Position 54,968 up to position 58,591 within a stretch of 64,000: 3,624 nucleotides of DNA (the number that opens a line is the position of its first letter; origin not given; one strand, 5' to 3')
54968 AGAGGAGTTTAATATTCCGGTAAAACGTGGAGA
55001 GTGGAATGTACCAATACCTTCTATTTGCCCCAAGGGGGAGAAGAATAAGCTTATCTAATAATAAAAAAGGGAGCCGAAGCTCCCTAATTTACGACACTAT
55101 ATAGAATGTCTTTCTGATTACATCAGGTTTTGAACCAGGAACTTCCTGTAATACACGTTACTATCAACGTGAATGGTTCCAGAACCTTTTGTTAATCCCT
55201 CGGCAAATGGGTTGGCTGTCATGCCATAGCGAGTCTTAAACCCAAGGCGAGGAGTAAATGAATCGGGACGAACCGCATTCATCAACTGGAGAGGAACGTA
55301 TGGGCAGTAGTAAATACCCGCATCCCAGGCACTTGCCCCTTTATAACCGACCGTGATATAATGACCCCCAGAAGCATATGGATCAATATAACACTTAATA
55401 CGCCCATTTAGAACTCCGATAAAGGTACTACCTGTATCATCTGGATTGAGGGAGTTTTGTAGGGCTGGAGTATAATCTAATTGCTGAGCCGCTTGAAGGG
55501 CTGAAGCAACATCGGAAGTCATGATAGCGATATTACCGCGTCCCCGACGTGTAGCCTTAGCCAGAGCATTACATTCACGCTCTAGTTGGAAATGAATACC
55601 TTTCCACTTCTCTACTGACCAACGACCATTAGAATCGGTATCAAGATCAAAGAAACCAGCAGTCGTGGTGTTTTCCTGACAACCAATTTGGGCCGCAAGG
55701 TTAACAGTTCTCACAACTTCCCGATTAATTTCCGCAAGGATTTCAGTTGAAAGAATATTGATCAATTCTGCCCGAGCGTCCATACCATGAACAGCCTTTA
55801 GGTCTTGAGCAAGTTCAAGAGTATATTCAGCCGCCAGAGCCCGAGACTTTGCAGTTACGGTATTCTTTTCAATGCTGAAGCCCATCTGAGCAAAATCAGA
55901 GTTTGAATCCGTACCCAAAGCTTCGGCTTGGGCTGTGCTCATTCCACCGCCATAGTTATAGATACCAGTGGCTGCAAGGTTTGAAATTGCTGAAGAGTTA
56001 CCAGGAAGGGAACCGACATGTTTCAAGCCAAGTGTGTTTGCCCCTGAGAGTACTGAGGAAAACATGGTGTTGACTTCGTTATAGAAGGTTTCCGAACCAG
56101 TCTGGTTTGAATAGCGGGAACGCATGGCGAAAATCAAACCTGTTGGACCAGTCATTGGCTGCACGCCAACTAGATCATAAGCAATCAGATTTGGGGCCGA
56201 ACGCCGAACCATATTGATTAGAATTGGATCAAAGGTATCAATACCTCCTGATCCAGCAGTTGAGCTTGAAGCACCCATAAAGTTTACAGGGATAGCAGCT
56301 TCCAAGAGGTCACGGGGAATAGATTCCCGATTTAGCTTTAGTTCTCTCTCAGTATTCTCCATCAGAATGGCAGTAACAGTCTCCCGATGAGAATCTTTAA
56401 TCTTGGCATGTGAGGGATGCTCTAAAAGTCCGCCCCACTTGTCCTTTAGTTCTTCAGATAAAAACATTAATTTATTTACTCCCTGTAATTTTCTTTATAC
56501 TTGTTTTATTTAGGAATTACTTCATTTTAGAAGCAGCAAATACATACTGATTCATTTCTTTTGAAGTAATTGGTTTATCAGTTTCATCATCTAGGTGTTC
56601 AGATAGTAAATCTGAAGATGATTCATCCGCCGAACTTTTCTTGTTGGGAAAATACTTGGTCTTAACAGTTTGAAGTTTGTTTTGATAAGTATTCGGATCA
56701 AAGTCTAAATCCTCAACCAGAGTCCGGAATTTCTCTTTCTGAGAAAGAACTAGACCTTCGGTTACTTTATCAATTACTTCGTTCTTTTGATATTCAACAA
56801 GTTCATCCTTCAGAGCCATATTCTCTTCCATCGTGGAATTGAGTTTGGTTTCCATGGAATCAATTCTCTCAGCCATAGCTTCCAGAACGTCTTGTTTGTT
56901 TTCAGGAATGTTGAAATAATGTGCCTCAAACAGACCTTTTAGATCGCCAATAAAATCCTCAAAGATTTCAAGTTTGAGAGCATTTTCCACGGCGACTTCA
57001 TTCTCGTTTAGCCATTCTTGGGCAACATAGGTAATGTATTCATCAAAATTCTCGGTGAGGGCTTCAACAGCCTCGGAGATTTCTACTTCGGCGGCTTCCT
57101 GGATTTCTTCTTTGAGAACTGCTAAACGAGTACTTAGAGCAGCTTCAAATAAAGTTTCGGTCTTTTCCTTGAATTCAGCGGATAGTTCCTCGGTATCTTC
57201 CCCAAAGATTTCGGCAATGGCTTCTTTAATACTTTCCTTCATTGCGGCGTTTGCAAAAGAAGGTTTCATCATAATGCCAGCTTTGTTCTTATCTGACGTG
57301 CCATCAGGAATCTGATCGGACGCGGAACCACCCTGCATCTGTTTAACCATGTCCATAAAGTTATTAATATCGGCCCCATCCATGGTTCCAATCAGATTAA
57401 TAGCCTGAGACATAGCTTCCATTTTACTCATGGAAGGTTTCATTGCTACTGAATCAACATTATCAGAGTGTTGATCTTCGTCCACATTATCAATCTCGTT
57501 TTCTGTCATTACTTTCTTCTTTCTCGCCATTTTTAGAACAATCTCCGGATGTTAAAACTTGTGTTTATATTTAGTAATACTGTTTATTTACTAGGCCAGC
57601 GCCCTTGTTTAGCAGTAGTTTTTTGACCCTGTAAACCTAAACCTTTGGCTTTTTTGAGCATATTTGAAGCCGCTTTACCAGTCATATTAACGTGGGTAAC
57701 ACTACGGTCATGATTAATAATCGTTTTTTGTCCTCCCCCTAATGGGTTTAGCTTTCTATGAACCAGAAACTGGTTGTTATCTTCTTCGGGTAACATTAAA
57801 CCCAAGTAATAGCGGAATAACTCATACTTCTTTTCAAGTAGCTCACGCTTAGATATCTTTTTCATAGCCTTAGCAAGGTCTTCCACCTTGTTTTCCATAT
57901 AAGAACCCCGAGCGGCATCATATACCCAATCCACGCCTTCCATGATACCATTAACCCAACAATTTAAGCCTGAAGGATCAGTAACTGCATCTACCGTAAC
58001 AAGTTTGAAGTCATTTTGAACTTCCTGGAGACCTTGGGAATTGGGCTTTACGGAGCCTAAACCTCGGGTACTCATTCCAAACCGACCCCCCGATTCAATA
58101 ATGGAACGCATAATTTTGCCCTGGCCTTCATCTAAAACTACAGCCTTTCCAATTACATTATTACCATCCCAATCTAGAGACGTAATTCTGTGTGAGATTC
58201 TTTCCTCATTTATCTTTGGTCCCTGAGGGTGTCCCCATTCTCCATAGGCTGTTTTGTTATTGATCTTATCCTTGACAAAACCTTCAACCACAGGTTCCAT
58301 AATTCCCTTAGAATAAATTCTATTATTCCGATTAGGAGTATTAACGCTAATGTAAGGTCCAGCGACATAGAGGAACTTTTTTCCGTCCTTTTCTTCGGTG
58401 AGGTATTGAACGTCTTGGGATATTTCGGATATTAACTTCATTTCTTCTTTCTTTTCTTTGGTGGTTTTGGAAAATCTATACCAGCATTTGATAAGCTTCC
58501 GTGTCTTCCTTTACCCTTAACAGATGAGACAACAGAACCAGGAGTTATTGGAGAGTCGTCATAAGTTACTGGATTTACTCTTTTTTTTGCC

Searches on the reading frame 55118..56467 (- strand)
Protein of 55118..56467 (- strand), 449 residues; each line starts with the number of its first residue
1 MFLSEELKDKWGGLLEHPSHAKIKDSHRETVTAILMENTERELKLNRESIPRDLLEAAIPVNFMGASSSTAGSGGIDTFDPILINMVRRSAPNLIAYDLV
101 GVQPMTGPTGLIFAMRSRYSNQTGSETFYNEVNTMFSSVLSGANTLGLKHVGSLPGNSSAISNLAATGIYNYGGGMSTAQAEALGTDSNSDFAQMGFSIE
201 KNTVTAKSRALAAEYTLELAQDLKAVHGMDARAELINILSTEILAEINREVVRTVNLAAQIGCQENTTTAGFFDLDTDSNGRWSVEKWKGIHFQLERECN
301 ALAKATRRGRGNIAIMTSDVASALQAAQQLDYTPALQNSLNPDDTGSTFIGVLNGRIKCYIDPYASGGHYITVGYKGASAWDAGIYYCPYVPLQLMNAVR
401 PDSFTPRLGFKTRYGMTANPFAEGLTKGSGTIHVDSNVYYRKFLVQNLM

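Call 3: search_protein_families(library=pfam, proteins=[window:55118-56467:-], max_evalue=0.01)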
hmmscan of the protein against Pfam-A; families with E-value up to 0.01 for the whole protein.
window:55118-56467:- (449 aa): 1 family
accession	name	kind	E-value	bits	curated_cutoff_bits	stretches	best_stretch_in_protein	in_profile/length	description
PF07068.17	Gp23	-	6.8e-136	454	24.4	1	76-445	1-376/376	Major capsid protein Gp23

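Call 4: search_protein_families(library=phrogs, proteins=[window:55118-56467:-], max_evalue=0.01)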
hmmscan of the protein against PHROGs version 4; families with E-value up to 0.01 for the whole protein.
window:55118-56467:- (449 aa): 5 families
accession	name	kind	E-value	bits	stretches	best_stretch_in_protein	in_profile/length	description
phrog_138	-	head and packaging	6.9e-148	494.3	1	4-449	3-444/444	major head protein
phrog_28442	-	unknown function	1.1e-06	28.2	1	303-422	468-584/604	-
phrog_12830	-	head and packaging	0.00072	20.9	1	84-113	97-126/128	major head protein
phrog_1014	-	unknown function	0.0014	18.3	1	195-307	322-429/567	-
phrog_20655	-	head and packaging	0.0043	16.6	1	187-324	279-414/534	major head protein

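Call 15: search_dna_similar(query=window:55118-56467:-, collection=phages, mode=protein, max_rows=25, max_evalue=1e-20)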
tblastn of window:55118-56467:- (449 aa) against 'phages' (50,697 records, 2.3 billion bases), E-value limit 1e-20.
Records with a match: 2576; places in all: 2578; records where one place covers at least 80% of the query: 2404.
Best place of each record, by identity: 60-80% 1; <60% 2575.
By first word of the organism name: Escherichia 670; Synechococcus 389; Klebsiella 332; Salmonella 203; Vibrio 136; Shigella 89; Aeromonas 86; Acinetobacter 71; Cyanophage 61; Enterobacter 58; and 56 more.
By host as written in the record: - 459; Escherichia coli 281; Klebsiella pneumoniae 115; Synechococcus 107; Escherichia coli O157:H7 39; Synechococcus sp. 38; Salmonella enterica 29; Synechococcus sp. WH7803 28; and 569 more.
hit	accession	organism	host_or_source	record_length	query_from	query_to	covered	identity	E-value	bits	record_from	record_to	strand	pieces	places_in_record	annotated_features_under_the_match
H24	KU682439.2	Stenotrophomonas phage vB_SmaS-DLP_6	Stenotrophomonas maltophilia D1571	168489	1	449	100%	64.7%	0e+0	591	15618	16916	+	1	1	precursor of major head subunit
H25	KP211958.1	Cyanophage P-TIM40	Prochlorococcus sp. NATL2A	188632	1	449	100%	57.4%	2e-156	496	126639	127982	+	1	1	precursor of major head subunit (major capsid)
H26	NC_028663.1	Cyanophage P-TIM40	Prochlorococcus sp. NATL2A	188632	1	449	100%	57.4%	2e-156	496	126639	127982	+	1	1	major head protein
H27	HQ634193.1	Cyanophage P-RSM6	Prochlorococcus NATL2A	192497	1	449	100%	57.2%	3e-157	498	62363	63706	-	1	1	hypothetical protein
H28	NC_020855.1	Cyanophage P-RSM6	Prochlorococcus NATL2A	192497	1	449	100%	57.2%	3e-157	498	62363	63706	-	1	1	major head protein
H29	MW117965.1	Synechococcus phage S-H38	Synechococcus sp. MW02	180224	1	449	100%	57.0%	1e-156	496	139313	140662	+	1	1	major capsid protein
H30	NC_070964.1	Synechococcus phage S-H38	Synechococcus sp. MW02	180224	1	449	100%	57.0%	1e-156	496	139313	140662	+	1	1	major head protein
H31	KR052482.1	Sinorhizobium phage phiN3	Sinorhizobium meliloti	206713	2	449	100%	57.0%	5e-161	509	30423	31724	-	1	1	precursor of major head subunit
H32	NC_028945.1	Sinorhizobium phage phiN3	Sinorhizobium meliloti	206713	2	449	100%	57.0%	5e-161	509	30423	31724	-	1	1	major head protein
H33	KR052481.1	Sinorhizobium phage phiM19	Sinorhizobium meliloti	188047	2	449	100%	57.0%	7e-161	508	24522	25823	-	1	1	precursor of major head subunit | hypothetical protein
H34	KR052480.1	Sinorhizobium phage phiM7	Sinorhizobium meliloti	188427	2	449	100%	57.0%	7e-161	508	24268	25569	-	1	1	precursor of major head subunit | hypothetical protein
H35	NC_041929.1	Sinorhizobium phage phiM7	Sinorhizobium meliloti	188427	2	449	100%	57.0%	7e-161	508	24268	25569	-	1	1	major head protein | hypothetical protein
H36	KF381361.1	Sinorhizobium phage phiM12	Sinorhizobium meliloti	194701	2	449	100%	57.0%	7e-161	508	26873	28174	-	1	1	precursor of major head subunit | hypothetical protein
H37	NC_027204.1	Sinorhizobium phage phiM12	Sinorhizobium meliloti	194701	2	449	100%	57.0%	7e-161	508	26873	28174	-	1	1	major head protein | hypothetical protein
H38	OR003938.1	Synechococcus phage DSL-LC03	Synechococcus sp.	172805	1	449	100%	56.9%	2e-159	504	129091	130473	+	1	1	major capsid protein | hypothetical protein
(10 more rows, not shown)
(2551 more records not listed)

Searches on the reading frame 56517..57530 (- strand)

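Call 3: search_protein_families(library=pfam, proteins=[window:56517-57530:-], max_evalue=0.01)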
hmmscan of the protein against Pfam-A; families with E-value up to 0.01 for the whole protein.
window:56517-57530:- (337 aa): 2 families
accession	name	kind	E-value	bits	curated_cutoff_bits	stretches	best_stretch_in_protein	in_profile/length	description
PF25623.1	T4_CASP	-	1.2e-56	192.5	27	1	102-332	2-246/247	T4-phage like capsid assembly scaffolding protein family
PF20379.3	DUF6674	-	0.00049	20.2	28.5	1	210-291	19-87/251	Family of unknown function (DUF6674)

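Call 4: search_protein_families(library=phrogs, proteins=[window:56517-57530:-], max_evalue=0.01)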
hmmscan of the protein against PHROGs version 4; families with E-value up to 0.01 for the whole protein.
window:56517-57530:- (337 aa): 3 families
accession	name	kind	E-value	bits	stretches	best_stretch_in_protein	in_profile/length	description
phrog_237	-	head and packaging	1.9e-64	219.6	1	38-336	52-362/364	head scaffolding protein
phrog_23627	-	head and packaging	2.8e-07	31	1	134-316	183-365/397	head scaffolding protein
phrog_38259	-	head and packaging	0.0092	17.3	1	241-291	2-52/111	head scaffolding protein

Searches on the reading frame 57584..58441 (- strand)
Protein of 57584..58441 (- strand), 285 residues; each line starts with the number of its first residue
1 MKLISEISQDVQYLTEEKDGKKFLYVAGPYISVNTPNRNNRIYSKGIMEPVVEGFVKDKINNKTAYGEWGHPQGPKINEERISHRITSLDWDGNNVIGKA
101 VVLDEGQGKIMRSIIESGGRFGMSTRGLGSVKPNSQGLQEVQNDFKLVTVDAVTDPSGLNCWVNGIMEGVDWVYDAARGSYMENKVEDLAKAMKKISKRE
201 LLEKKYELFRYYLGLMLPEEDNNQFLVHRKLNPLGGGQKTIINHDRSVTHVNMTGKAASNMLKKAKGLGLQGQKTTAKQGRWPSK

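Call 3: search_protein_families(library=pfam, proteins=[window:57584-58441:-], max_evalue=0.01)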
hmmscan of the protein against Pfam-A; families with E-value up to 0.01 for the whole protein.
window:57584-58441:- (285 aa): 1 family
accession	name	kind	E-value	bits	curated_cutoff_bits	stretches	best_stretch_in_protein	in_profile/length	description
PF03420.18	Peptidase_S77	-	3.7e-30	105.3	27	1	19-165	37-190/198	Prohead core protein serine protease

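Call 4: search_protein_families(library=phrogs, proteins=[window:57584-58441:-], max_evalue=0.01)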
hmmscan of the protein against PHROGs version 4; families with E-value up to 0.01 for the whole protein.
window:57584-58441:- (285 aa): 2 families
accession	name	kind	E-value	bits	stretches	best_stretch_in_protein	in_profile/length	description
phrog_207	-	head and packaging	3.3e-60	205.6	1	1-204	13-208/519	head maturation protease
phrog_3014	-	head and packaging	6.6e-06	26.5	1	32-161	35-188/266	head maturation protease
